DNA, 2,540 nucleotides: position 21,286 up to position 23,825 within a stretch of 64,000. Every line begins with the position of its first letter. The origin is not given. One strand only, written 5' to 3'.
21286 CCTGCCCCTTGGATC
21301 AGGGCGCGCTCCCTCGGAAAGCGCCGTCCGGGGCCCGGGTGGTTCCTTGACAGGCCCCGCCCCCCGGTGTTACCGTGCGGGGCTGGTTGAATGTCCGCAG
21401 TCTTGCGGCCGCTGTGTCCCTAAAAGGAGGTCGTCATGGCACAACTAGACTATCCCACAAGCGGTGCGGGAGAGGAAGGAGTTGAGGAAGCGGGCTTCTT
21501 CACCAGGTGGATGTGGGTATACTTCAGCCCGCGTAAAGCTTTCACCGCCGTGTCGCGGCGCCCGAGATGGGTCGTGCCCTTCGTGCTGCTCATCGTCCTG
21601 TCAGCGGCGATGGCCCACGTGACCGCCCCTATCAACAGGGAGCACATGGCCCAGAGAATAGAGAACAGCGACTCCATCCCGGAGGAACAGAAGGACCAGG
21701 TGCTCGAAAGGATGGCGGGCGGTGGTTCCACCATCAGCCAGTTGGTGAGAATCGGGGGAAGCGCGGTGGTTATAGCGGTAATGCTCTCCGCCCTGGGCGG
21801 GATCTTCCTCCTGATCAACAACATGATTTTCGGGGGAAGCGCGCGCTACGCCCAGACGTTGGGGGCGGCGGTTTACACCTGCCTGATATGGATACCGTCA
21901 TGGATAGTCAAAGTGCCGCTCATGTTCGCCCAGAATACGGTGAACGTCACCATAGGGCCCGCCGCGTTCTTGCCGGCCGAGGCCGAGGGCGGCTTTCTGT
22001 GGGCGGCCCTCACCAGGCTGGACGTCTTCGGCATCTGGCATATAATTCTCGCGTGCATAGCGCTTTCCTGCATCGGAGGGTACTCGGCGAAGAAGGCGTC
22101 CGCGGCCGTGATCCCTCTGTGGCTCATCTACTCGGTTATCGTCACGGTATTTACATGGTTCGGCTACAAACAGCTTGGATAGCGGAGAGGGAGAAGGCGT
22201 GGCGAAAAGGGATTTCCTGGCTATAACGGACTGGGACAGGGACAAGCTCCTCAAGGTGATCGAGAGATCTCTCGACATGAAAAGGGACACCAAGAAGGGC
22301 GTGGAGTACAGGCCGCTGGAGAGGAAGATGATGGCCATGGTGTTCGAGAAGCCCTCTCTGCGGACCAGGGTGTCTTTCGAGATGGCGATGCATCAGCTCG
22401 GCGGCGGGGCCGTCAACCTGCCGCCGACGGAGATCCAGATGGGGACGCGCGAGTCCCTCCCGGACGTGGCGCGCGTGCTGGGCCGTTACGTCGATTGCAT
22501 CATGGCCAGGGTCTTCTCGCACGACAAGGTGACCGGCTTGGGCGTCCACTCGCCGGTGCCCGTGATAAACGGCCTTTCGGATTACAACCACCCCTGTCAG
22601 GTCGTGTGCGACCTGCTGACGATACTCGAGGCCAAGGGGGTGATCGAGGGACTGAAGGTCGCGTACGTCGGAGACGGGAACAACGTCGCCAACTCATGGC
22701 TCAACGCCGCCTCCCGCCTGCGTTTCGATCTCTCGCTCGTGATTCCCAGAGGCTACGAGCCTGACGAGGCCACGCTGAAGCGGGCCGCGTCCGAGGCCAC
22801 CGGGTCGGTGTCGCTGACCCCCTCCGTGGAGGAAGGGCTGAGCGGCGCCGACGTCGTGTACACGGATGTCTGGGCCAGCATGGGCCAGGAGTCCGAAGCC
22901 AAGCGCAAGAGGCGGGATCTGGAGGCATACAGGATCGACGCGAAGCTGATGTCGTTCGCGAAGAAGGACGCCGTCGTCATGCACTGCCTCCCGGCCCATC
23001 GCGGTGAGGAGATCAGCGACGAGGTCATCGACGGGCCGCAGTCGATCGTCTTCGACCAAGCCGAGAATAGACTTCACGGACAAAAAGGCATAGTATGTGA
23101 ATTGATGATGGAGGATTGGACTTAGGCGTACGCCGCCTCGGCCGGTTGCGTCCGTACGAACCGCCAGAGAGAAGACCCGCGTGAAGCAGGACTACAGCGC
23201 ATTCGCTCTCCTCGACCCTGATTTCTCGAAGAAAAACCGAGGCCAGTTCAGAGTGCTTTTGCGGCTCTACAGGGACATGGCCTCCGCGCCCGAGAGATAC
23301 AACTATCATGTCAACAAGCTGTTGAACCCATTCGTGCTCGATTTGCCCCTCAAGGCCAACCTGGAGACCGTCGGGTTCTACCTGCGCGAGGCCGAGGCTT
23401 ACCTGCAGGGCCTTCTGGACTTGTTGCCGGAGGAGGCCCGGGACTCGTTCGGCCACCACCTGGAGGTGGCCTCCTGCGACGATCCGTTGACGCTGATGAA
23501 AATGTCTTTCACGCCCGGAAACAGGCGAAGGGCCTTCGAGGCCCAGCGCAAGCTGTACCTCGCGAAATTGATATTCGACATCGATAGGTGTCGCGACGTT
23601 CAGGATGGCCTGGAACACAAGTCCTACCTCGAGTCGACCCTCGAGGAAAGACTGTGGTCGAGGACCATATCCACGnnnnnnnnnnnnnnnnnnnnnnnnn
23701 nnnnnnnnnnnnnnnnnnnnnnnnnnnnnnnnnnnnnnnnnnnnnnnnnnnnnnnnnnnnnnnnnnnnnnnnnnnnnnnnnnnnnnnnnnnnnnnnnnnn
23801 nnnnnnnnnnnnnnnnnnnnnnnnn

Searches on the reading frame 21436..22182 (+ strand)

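Call 3: search_protein_families(library=pfam, proteins=[window:21436-22182:+], max_evalue=1)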
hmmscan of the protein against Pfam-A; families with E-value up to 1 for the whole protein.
window:21436-22182:+ (248 aa): 1 family
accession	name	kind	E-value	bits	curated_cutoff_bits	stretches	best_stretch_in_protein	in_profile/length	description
PF04893.22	Yip1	-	3.3e-16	60.1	28.6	1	28-237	3-171/173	Yip1 domain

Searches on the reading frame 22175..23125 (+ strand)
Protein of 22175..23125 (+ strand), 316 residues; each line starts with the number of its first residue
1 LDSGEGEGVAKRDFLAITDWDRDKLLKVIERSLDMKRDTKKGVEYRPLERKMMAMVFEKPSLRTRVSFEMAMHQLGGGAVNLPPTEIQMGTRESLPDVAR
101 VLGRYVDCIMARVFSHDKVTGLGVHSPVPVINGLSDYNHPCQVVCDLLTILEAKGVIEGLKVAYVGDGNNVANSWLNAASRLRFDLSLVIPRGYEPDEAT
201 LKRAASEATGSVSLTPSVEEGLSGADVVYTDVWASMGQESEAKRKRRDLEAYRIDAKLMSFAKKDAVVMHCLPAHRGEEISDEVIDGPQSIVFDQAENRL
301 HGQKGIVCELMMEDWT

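Call 3: search_protein_families(library=pfam, proteins=[window:22175-23125:+], max_evalue=1)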
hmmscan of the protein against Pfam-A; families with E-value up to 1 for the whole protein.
window:22175-23125:+ (316 aa): 2 families
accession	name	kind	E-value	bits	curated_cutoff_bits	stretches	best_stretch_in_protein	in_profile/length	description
PF00185.30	OTCace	-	1.8e-55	187.8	29.4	1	158-307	1-154/157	Aspartate/ornithine carbamoyltransferase, Asp/Orn binding domain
PF02729.26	OTCace_N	-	3.4e-45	154.2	29.9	1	12-152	1-148/148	Aspartate/ornithine carbamoyltransferase, carbamoyl-P binding domain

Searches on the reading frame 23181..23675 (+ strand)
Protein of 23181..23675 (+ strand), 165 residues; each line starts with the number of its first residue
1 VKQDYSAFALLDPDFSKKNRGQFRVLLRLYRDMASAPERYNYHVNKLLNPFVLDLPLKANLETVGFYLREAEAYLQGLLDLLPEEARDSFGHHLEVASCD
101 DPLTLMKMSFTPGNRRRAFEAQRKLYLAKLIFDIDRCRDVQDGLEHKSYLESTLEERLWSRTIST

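Call 55: predict_structure(alignment_id=A3)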
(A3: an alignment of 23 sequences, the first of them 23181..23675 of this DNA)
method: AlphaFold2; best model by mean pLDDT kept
length: 165 residues; sequences in the alignment: 23
mean_pLDDT: 87.8   pTM: 0.79
mean pLDDT of the five models: 87.8, 86.2, 85.8, 85.4, 85.5
residues with pLDDT >= 90: 99; 70-90: 54; 50-70: 10; < 50: 2
segments of 3 or more residues with pLDDT < 50: none
pLDDT, mean of each block of 10 residues (from residue 1): 81 90 94 97 88 85 96 94 89 94 96 90 95 84 79 74 48
secondary structure, 60 per line:
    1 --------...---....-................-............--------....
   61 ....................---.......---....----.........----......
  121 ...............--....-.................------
elements in order: H15-18 H20-35 H37-48 H57-80 H84-90 H94-97 H102-110 H115-135 H138-141 H143-159

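Call 58: fold_search(model_id=the predicted structure, library=pdb)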
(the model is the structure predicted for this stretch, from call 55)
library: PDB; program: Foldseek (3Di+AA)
matches with E <= 10: 62; with E <= 0.001: 0
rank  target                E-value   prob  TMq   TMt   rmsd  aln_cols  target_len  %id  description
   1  3rv0_A                1.9e+00  0.11  0.22  0.18  12.1       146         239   16  Crystal structure of K. polysporus Dcr1 without the C-terminal dsRBD (released 2011-08-03)
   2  2vvx_B                2.6e+00  0.04  0.16  0.17  14.8       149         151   14  Structure of Vaccinia virus protein A52 (released 2008-08-26)
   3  9nsc_B                4.0e+00  0.06  0.19  0.13  10.7       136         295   15  Bacterial Pictet-Spenglerase KslB in complex with L-Trp (released 2025-04-23)
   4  3gm3                  4.5e+00  0.07  0.21  0.25  15.1       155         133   15  Crystal Structure of the Focal Adhesion Targeting (FAT) Domain of Pyk2 (released 2009-05-05)
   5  4wmt_A                4.5e+00  0.07  0.23  0.10  14.5       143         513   10  STRUCTURE OF MBP-MCL1 BOUND TO ligand 1 AT 2.35A (released 2015-05-06)
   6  4xek_A                4.7e+00  0.07  0.22  0.25  15.2       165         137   14  Pyk2-FAT domain in complex with leupaxin LD4 motif (released 2015-12-30)
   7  3jd5_G                4.7e+00  0.07  0.21  0.17  15.7       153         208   12  Cryo-EM structure of the small subunit of the mammalian mitochondrial ribosome (released 2016-07-13)
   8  4pls_A                4.9e+00  0.06  0.19  0.12  14.3       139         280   15  Crystal Structures of Designed Armadillo Repeat Proteins: Implications of Construct Design and Crystallization Conditi (released 2014-12-10)
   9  8zfn_B                4.9e+00  0.04  0.16  0.12  20.4       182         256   13  Crystal Structure of Human PPARgamma Ligand Binding Domain in Complex with GW9662 and BVT.13 (released 2024-08-07)
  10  3rpu_B                5.2e+00  0.07  0.23  0.14  17.0       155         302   17  Crystal structure of the MukE-MukF complex (released 2012-03-14)
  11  8hki_E                5.5e+00  0.03  0.17  0.12  15.8       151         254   10  Human TRiC open state (released 2023-12-13)
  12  3x1i_B                5.7e+00  0.03  0.17  0.13  20.9       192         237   16  hPPARgamma Ligand binding domain in complex with 6-oxo-tetracosahexaenoic acid (released 2015-04-08)
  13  3po9_A                5.7e+00  0.03  0.16  0.12  20.6       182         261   15  Crystal structure of PPARgamma ligand binding domain in complex with tripropyltin (released 2011-11-23)
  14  7xge_E                6.0e+00  0.04  0.19  0.21  16.8       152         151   15  Crystal structure of MCL-1 in complex with computationally designed inhibitor protein (released 2022-07-20)
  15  4iwb_A                6.0e+00  0.04  0.20  0.20  22.6       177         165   16  Novel Fold of FliC/FliS Fusion Protein (released 2013-12-11)
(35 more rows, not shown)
